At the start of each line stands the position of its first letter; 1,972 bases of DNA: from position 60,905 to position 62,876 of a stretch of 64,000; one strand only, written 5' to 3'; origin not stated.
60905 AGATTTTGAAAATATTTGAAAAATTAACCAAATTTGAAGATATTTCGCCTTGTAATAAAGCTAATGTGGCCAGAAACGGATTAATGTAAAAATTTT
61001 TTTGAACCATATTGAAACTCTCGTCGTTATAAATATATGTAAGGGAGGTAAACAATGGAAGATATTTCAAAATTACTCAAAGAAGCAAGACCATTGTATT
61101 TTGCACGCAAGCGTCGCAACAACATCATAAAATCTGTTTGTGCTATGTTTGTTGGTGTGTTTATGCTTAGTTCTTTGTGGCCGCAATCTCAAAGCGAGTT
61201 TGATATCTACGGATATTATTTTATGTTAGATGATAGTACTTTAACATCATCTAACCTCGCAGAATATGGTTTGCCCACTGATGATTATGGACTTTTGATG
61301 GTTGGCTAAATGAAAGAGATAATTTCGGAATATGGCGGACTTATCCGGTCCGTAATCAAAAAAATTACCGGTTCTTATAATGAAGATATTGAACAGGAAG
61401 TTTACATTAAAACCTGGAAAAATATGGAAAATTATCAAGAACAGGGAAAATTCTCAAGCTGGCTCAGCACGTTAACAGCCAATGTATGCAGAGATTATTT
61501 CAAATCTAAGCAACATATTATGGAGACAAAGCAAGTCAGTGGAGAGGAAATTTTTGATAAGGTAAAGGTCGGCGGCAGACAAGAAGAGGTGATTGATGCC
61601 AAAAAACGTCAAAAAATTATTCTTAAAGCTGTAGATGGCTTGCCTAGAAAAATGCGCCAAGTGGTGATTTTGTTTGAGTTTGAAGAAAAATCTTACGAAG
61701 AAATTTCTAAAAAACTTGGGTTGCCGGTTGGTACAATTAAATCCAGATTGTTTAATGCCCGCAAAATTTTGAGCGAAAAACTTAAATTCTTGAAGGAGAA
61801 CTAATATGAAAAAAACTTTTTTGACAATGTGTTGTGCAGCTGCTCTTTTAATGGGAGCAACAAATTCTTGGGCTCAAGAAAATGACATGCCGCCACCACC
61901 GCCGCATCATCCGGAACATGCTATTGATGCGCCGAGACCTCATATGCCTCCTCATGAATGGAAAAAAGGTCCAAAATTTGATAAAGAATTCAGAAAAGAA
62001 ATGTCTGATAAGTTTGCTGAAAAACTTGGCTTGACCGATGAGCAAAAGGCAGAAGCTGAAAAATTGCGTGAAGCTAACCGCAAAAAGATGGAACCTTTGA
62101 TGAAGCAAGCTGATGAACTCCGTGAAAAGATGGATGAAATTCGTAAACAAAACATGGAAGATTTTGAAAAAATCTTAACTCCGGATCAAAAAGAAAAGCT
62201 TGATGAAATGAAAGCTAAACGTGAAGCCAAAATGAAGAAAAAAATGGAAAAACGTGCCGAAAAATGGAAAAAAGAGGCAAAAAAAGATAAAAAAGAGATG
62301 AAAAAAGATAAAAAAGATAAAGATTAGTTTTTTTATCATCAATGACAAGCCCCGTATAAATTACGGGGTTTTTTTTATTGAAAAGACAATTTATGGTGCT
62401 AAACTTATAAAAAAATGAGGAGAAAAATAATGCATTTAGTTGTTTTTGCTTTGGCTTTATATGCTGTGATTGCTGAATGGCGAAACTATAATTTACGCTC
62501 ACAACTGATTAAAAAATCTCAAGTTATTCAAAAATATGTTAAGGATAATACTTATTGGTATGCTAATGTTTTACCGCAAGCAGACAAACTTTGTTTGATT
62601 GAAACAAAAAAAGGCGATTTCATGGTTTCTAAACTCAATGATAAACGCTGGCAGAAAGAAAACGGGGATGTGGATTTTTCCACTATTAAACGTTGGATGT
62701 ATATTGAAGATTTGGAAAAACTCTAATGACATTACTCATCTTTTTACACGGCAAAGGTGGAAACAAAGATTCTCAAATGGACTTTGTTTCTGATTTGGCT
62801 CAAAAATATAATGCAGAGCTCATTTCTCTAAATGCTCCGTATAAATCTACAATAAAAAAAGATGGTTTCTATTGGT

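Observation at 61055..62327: ECF sigma module with unusual partners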

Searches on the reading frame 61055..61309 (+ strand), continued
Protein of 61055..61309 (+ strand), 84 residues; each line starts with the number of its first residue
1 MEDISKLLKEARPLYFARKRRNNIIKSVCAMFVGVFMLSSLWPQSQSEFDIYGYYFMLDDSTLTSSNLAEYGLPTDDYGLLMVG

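Call 107: list_cluster_members(proteins=[L086:6431-8071:-, L088:2557-3120:-, L090:2878-3879:-, L086:1346-2644:+])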
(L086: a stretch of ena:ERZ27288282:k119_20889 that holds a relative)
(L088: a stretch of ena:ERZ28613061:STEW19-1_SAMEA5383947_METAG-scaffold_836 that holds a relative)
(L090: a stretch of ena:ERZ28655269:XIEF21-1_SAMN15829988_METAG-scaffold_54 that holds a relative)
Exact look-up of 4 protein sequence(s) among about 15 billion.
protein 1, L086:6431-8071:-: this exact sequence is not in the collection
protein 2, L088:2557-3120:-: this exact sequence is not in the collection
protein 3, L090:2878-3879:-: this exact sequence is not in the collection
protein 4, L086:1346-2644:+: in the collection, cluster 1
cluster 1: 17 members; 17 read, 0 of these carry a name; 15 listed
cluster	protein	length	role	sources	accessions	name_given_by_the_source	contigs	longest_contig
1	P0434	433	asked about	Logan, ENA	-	-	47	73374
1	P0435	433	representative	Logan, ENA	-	-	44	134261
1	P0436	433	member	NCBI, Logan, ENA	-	-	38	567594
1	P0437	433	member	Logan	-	-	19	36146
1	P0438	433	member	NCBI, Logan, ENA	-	-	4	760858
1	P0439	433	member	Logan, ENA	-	-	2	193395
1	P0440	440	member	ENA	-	-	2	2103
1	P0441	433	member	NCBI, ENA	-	-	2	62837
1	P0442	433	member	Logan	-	-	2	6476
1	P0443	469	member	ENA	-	-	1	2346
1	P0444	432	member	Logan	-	-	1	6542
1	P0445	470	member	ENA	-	-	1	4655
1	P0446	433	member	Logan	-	-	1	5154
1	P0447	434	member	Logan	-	-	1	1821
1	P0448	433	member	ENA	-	-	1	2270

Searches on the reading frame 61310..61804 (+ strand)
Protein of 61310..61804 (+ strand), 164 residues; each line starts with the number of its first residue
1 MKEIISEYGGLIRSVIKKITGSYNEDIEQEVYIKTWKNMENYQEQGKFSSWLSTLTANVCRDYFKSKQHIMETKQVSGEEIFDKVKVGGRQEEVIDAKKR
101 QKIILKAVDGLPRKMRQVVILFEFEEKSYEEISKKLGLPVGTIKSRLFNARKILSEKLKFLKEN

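Call 3: search_protein_families(library=pfam, proteins=[window:61310-61804:+], max_evalue=1)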
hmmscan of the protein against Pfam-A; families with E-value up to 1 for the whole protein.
window:61310-61804:+ (164 aa): 7 families
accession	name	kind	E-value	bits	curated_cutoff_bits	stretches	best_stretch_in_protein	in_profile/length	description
PF08281.18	Sigma70_r4_2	-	4.5e-16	58.7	25.7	1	103-153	3-53/54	Sigma-70, region 4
PF04542.20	Sigma70_r2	-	8.1e-13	48.4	24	1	5-68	2-69/71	Sigma-70 region 2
PF04545.22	Sigma70_r4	-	1.2e-09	37.9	24.1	1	107-152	1-46/50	Sigma-70, region 4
PF25787.1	HTH_SB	-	0.0045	17.2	43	1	115-145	11-41/53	Sleeping Beauty transposase HTH domain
PF10545.15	MADF_DNA_bdg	-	0.02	15.6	22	0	125-159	25-61/84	Alcohol dehydrogenase transcription factor Myb/SANT-like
PF12645.13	HTH_16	-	0.035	14.6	22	0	1-35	15-57/65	Helix-turn-helix domain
PF13412.12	HTH_24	-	0.04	13.9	21.9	1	128-147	19-38/48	Winged helix-turn-helix DNA-binding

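Call 4: search_protein_families(library=ncbifam, proteins=[window:61310-61804:+], max_evalue=1)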
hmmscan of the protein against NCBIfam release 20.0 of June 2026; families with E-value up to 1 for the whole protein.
window:61310-61804:+ (164 aa): 96 families (the best 25 are shown)
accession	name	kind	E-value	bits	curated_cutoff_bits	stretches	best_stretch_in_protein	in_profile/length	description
TIGR02937.1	sigma70-ECF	superfamily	1.5e-27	96.2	42.9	1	3-158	5-165/165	sigma-70 family RNA polymerase sigma factor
NF009171.0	PRK12518.1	equivalog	3.5e-26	92.2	208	1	5-158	33-184/191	RNA polymerase sigma factor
TIGR02985.1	Sig70_bacteroi1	subfamily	3.7e-25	89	126.4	1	12-158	14-162/162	RNA polymerase sigma-70 factor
NF006930.0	PRK09415.1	subfamily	6.1e-25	88.1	198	1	3-159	20-176/179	RNA polymerase factor sigma C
NF008891.0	PRK11924.1-5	subfamily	1.7e-24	86.8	259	1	22-158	28-163/171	RNA polymerase sigma factor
NF007223.0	PRK09641.1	equivalog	2e-24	86.4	209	1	24-159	45-185/187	RNA polymerase sigma factor SigW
NF008888.0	PRK11922.1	equivalog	2e-23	83.2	204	1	12-159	47-197/231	RNA polymerase sigma factor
NF058625.1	sigma_PG0214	equivalog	6.6e-23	81.3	130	1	24-161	31-164/170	GFO_1088 family ECF-type sigma factor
TIGR02939.1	RpoE_Sigma70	equivalog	1.9e-21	76.9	236.15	1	22-160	45-188/190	RNA polymerase sigma factor RpoE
NF007216.0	PRK09638.1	equivalog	3.4e-21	75.8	194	1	12-158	31-174/180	RNA polymerase sigma factor SigY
NF009195.0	PRK12543.1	subfamily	8.5e-21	74.3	197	1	24-160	47-180/192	RNA polymerase sigma factor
NF009174.0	PRK12522.1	equivalog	9.2e-21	74.6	217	1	2-159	6-168/175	RNA polymerase sigma factor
TIGR02948.1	SigW_bacill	equivalog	1.2e-20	74.4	243.1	1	12-159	31-185/187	RNA polymerase sigma factor SigW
NF007229.0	PRK09647.1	equivalog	1.8e-20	73.2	265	1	4-159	49-203/220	RNA polymerase sigma factor SigE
NF007215.0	PRK09637.1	equivalog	1.9e-20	73.6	212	1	2-158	4-154/181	RNA polymerase sigma factor SigZ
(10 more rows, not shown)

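Call 24: search_solved_structures(query=window:61310-61804:+, max_evalue=0.00001)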
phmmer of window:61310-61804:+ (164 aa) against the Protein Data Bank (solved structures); distinct sequences matched with E-value up to 0.00001: 15.
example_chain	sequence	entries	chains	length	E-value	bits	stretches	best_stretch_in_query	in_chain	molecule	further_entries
1or7_A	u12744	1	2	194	3.5e-16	62.7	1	9-159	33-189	RNA polymerase sigma-E factor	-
6jbq_F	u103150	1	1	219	5e-16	62.2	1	10-159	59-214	ECF RNA polymerase sigma-E factor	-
9m9d_F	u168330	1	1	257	3.1e-15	59.6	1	4-158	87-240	ECF RNA polymerase sigma factor SigE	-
9m9e_F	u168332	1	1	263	3.3e-15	59.5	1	4-158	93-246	ECF RNA polymerase sigma factor SigE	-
9m98_F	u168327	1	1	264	3.3e-15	59.5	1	4-158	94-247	ECF RNA polymerase sigma factor SigE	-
5wuq_A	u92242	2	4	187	1e-14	57.9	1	6-159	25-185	ECF RNA polymerase sigma factor SigW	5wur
6in7_B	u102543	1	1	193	3.6e-13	53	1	23-159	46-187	RNA polymerase sigma-H factor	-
8z6g_B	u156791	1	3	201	4e-13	52.8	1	23-159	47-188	RNA polymerase sigma factor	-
2h27_A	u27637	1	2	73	1.2e-09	41.5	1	99-159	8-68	RNA polymerase Sigma E factor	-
5uxx_A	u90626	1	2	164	2.7e-08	37.1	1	24-159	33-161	RNA polymerase sigma factor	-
5zx2_F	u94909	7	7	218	4.6e-08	36.4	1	8-154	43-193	ECF RNA polymerase sigma factor SigH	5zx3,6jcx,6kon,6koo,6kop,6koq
6jcy_F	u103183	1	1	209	7.8e-08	35.6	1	8-154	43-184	ECF RNA polymerase sigma factor SigH,ECF RNA polymerase sigma factor SigE,ECF RNA polymera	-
4nqw_A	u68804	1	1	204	1.1e-07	35.1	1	9-154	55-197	ECF RNA polymerase sigma factor SigK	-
7qh5_A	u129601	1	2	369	9.9e-07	32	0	11-65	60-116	RNA polymerase sigma factor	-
6jhe_A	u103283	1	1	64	6.6e-06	29.4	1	107-159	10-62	ECF RNA polymerase sigma factor SigW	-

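Call 27: find_homologous_proteins(query=window:61310-61804:+, max_evalue=1e-10)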
Query window:61310-61804:+ (164 aa): 849 proteins with E <= 1e-10 among 884 candidates; the best 120 are listed.
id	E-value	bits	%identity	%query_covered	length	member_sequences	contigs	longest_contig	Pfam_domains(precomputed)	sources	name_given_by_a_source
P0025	2.1e-98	344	100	100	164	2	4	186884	PF04545.23,PF04542.21,PF08281.19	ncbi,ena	-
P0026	2.1e-97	341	99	100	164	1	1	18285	PF04545.23,PF04542.21,PF08281.19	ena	-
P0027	3.4e-96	337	98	100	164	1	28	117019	PF04545.23,PF04542.21,PF08281.19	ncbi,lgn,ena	-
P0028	5.9e-96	336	98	100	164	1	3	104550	PF04545.23,PF04542.21,PF08281.19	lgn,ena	-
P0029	6.0e-96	336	98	100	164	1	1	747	PF04545.23,PF04542.21,PF08281.19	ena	-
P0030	6.5e-96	336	98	100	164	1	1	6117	PF04545.23,PF04542.21,PF08281.19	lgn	-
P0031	6.5e-96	336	98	100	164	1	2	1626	PF04545.23,PF04542.21,PF08281.19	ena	-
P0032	7.0e-96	336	98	100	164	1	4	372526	PF04545.23,PF04542.21,PF08281.19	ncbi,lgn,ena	-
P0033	1.0e-95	336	98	100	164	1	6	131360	PF04545.23,PF04542.21,PF08281.19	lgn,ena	-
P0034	1.3e-95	335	98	100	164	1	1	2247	PF04545.23,PF04542.21,PF08281.19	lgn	-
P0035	1.5e-95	335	98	100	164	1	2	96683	PF04545.23,PF04542.21,PF08281.19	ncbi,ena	-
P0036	5.0e-95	333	96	100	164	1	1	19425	PF04545.23,PF04542.21,PF08281.19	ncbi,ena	-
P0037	6.7e-95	333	98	100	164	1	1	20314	PF04545.23,PF04542.21,PF08281.19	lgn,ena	-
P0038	1.4e-94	332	96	100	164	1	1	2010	PF04545.23,PF04542.21,PF08281.19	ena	-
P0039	1.7e-94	332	96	100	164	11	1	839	PF04545.23,PF04542.21,PF08281.19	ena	-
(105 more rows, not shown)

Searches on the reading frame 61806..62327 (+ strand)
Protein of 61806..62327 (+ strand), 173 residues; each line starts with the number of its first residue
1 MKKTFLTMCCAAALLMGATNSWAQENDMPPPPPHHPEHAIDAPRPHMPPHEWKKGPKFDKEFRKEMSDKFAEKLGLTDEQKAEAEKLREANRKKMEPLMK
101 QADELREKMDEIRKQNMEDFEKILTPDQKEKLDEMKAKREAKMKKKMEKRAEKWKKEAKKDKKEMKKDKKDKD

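Call 3: search_protein_families(library=pfam, proteins=[window:61806-62327:+], max_evalue=1)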
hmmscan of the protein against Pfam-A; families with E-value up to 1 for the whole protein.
window:61806-62327:+ (173 aa): 4 families
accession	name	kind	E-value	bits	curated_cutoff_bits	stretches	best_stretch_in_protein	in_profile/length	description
PF07813.17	LTXXQ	-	5.7e-06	27.4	24.3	1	67-160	6-80/100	LTXXQ motif family protein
PF02696.19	SelO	-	0.062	12.5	22.8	1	57-163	321-418/466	Protein adenylyltransferase SelO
PF01763.21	Herpes_UL6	-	0.087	11.8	27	1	52-156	347-452/562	Herpesvirus UL6 like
PF01923.23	Cob_adeno_trans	-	0.56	10.7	24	1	67-160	22-108/171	Cobalamin adenosyltransferase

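Call 4: search_protein_families(library=ncbifam, proteins=[window:61806-62327:+], max_evalue=1)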
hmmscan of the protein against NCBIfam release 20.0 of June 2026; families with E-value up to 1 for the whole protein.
window:61806-62327:+ (173 aa): 5 families
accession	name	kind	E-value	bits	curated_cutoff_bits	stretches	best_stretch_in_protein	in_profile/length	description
NF009391.0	PRK12750.1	equivalog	1.1e-05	25.5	148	2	51-112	30-87/170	CpxP family protein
NF007769.1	PRK10455.1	equivalog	0.00049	20.4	174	1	6-101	5-84/160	ATP-independent periplasmic protein-refolding chaperone Spy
TIGR02794.1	tolA_full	equivalog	0.19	10.9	59.45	1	30-168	63-200/362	cell envelope integrity protein TolA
NF000658.1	PRK00029.1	subfamily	0.67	8.9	431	1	57-166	320-421/462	YdiU family protein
TIGR02889.1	spore_YpeB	equivalog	0.69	8.8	303.55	1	77-151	112-187/435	germination protein YpeB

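Call 26: search_solved_structures(query=window:61806-62327:+, max_evalue=1)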
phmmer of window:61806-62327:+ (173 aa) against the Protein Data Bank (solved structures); distinct sequences matched with E-value up to 1: 7.
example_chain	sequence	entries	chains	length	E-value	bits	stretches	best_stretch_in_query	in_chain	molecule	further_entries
7p5b_A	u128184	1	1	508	0.049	17.2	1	75-118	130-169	Variant surface glycoprotein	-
7p5d_A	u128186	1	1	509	0.051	17.1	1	75-118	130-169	Variant surface glycoprotein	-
7p5a_A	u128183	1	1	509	0.051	17.1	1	75-118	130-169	Variant surface glycoprotein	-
6elc_A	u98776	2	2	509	0.051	17.1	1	75-118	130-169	Variant surface glycoprotein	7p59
3m91_B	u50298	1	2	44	0.2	15.2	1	90-123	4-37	Prokaryotic ubiquitin-like protein pup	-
7px9_G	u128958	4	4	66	0.36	14.3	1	89-122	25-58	Prokaryotic ubiquitin-like protein Pup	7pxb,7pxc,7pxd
3m9d_G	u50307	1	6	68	0.39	14.3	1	89-122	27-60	Prokaryotic ubiquitin-like protein pup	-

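Call 70: predict_structure(protein=window:61806-62324:+)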
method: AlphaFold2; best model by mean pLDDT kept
length: 173 residues; sequences in the alignment: 1
mean_pLDDT: 77.3   pTM: 0.33
mean pLDDT of the five models: 77.3, 76.9, 75.5, 73.8, 71.7
residues with pLDDT >= 90: 79; 70-90: 36; 50-70: 30; < 50: 28
segments of 3 or more residues with pLDDT < 50: 6-8, 11-25, 38-40
pLDDT, mean of each block of 10 residues (from residue 1): 50 40 47 51 53 61 85 85 89 92 95 93 91 93 95 96 94 93
secondary structure, 60 per line:
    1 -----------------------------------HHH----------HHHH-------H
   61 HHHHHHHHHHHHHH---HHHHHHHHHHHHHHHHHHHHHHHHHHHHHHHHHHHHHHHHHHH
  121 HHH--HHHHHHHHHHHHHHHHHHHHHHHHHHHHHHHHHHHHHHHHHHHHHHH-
elements in order: H49-52 H60-74 H78-123 H126-172

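Call 72: fold_search(model_id=the predicted structure, library=pdb)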
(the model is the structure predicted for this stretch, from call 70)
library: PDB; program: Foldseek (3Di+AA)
matches with E <= 10: 0; with E <= 0.001: 0
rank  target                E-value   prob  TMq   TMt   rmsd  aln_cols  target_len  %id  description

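Call 81: search_protein_families(library=pfam, alignment_id=A9, max_evalue=0.01)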
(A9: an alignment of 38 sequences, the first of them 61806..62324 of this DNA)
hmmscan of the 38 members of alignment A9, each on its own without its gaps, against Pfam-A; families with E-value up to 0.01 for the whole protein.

A. member 1, window:61806-62324:+ (173 aa): 1 family
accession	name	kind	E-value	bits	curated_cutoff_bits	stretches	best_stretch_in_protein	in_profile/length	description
PF07813.17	LTXXQ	-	5.7e-06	27.4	24.3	1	67-160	6-80/100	LTXXQ motif family protein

B. families by the number of members that match (of 38 scanned): 17 families
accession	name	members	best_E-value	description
PF07813.17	LTXXQ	38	1.4e-10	LTXXQ motif family protein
PF13801.11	Metal_resist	14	8.3e-07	Heavy-metal resistance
PF05960.17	DUF885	2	0.0015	Bacterial protein of unknown function (DUF885)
PF10168.15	Nup88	1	0.00076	Nuclear pore component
PF24073.1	DUF7365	1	0.00089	Coiled-coil region of unknown function (DUF7365)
PF04636.18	PA26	1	0.0017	PA26 p53-induced protein (sestrin)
PF23659.1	UFL1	1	0.0024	E3 UFM1-protein ligase 1-like domain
PF14650.11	FAM75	1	0.0046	FAM75 family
PF18476.7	PIN_8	1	0.005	PIN like domain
PF07743.18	HSCB_C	1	0.0052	HSCB C-terminal oligomerisation domain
PF21934.1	Yop-YscD_ppl_3rd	1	0.006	YscD/CdsD-like Bon-like domain 3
PF12729.13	4HB_MCP_1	1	0.0062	Four helix bundle sensory module for signal transduction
PF23824.1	DUF7194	1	0.0067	Family of unknown function (DUF7194)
PF12685.13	SpoIIIAH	1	0.0077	SpoIIIAH-like protein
PF19754.4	DUF6241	1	0.009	Family of unknown function (DUF6241)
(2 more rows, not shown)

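Call 82: search_solved_structures(query=A9, max_evalue=1)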
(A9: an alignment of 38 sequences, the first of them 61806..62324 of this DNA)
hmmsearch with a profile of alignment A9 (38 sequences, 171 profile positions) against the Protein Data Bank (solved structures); distinct sequences matched with E-value up to 1: 8.
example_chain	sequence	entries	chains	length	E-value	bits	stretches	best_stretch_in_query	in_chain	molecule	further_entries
3oeo_A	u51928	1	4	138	8.9e-05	25.7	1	42-128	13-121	Spheroplast protein Y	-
3o39_A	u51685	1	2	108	0.00028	24.1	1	62-123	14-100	Periplasmic protein related to spheroblast formation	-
5wo1_A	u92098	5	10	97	0.00042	23.6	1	62-123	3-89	Periplasmic chaperone Spy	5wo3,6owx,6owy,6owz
5wnw_A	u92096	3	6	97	0.00045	23.5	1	62-123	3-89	Periplasmic chaperone Spy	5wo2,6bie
5ihf_A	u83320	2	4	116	0.038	17.2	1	57-123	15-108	VirG-like protein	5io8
7x45_A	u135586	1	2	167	0.11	15.7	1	9-99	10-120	Interferon gamma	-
9t5k_A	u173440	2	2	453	0.15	15.2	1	49-80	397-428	Nucleocapsid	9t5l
8w6b_C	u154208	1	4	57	0.43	13.8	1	52-104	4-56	RB1-inducible coiled-coil protein 1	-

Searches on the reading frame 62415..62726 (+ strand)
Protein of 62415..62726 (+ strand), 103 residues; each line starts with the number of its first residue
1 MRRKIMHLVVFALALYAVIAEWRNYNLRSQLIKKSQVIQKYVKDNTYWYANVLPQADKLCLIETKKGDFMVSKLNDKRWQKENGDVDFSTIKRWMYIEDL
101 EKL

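Call 3: search_protein_families(library=pfam, proteins=[window:62415-62726:+], max_evalue=1)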
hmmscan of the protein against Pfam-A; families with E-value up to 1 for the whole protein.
window:62415-62726:+ (103 aa): 1 family
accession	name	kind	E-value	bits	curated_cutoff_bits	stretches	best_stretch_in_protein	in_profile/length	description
PF11680.14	DUF3276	-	0.017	15.7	23.1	1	63-102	30-69/131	Protein of unknown function (DUF3276)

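Call 4: search_protein_families(library=ncbifam, proteins=[window:62415-62726:+], max_evalue=1)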
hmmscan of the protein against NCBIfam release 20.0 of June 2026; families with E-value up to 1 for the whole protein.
window:62415-62726:+ (103 aa): 1 family
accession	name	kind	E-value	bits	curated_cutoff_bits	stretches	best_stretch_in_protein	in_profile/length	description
NF033845.1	MSCRAMM_ClfB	exception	0.14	10.1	999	1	60-101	247-286/871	MSCRAMM family adhesin clumping factor ClfB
